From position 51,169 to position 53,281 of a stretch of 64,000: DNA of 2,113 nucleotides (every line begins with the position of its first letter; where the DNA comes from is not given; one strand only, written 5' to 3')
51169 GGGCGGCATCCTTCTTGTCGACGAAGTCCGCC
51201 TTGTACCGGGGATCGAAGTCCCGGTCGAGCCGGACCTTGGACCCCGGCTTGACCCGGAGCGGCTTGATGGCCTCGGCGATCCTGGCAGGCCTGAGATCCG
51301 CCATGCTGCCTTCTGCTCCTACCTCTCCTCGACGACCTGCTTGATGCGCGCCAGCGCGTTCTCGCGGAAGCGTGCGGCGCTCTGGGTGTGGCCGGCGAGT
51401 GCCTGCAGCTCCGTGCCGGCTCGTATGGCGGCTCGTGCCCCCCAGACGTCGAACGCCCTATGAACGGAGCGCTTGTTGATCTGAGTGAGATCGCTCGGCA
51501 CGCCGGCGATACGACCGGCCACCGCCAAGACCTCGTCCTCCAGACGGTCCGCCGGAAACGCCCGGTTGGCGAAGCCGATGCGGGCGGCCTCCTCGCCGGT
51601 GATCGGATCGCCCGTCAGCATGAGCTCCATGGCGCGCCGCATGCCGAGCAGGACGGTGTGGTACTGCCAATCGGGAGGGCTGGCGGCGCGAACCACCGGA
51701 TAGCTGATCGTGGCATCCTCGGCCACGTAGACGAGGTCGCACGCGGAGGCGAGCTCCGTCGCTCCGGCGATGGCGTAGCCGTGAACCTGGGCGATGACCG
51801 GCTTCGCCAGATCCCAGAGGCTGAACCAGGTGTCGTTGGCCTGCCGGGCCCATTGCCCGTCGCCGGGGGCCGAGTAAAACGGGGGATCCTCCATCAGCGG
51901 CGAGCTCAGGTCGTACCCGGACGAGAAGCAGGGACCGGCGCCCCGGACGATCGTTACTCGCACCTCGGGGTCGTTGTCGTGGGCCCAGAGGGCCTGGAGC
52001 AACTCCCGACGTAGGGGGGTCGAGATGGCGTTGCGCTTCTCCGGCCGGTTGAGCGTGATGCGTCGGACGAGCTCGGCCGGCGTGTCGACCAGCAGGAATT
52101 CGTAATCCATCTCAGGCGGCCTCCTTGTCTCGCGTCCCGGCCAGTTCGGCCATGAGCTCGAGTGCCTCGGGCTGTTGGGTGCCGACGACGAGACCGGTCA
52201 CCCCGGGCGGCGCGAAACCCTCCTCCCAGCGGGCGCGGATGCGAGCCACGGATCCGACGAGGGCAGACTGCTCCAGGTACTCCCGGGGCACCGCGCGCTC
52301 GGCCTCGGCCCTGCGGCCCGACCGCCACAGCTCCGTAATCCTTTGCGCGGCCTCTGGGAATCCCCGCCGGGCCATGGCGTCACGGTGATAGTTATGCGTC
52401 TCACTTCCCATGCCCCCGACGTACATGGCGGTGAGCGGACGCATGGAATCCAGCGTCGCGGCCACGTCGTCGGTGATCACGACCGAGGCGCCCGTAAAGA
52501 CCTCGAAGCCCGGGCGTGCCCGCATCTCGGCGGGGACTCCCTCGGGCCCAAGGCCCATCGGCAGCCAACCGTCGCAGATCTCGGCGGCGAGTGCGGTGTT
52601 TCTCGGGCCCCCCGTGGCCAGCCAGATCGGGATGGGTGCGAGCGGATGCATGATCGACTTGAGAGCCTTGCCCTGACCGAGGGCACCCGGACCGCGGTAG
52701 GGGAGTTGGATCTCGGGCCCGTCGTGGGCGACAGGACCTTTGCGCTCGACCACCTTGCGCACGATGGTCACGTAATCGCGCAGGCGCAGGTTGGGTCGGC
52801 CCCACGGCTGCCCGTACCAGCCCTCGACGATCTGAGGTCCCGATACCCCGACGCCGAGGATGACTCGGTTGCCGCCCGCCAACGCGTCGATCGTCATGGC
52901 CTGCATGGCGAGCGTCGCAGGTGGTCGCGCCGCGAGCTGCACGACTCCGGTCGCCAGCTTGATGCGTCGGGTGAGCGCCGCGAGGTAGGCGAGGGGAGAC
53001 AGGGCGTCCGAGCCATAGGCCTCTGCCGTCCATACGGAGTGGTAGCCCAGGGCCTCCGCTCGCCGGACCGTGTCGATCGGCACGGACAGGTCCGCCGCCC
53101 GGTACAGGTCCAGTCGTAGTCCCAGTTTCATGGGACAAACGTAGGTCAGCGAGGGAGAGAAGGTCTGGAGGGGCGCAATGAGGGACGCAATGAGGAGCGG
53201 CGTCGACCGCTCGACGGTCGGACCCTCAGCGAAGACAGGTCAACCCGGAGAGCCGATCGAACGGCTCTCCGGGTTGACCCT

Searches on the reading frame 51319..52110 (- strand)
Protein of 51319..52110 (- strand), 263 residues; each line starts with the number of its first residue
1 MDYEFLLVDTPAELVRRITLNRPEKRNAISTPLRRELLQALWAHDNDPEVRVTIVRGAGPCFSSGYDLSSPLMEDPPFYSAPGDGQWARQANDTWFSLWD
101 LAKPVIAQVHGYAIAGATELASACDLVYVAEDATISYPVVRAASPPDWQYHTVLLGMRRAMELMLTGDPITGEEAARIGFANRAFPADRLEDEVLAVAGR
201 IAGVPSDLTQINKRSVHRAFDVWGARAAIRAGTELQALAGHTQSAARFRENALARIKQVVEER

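Call 52: search_protein_families(library=pfam, proteins=[window:51319-52110:-], max_evalue=0.00001)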
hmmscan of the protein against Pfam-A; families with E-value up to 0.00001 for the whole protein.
window:51319-52110:- (263 aa): 2 families
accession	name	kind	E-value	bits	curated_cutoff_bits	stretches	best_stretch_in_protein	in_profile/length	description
PF00378.25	ECH_1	-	1.2e-40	139.9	27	1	15-236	6-224/251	Enoyl-CoA hydratase/isomerase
PF16113.10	ECH_2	-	4.1e-16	59.8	27.2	1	15-192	1-179/335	Enoyl-CoA hydratase/isomerase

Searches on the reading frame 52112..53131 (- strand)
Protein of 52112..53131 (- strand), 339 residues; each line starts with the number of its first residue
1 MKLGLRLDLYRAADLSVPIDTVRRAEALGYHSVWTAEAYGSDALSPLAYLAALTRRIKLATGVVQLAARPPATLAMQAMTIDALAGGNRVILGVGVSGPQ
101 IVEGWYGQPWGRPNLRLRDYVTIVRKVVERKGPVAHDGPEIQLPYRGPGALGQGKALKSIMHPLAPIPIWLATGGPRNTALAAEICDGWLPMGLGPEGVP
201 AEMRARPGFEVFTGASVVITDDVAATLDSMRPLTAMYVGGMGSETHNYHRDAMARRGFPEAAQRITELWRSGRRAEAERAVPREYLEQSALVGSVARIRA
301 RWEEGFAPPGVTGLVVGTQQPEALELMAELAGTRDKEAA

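Call 52: search_protein_families(library=pfam, proteins=[window:52112-53131:-], max_evalue=0.00001)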
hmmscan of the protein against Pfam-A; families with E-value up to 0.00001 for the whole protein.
window:52112-53131:- (339 aa): 1 family
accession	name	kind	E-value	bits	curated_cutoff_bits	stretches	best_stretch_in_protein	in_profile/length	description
PF00296.26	Bac_luciferase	-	5.6e-54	184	27.9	1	19-311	26-312/314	Luciferase-like monooxygenase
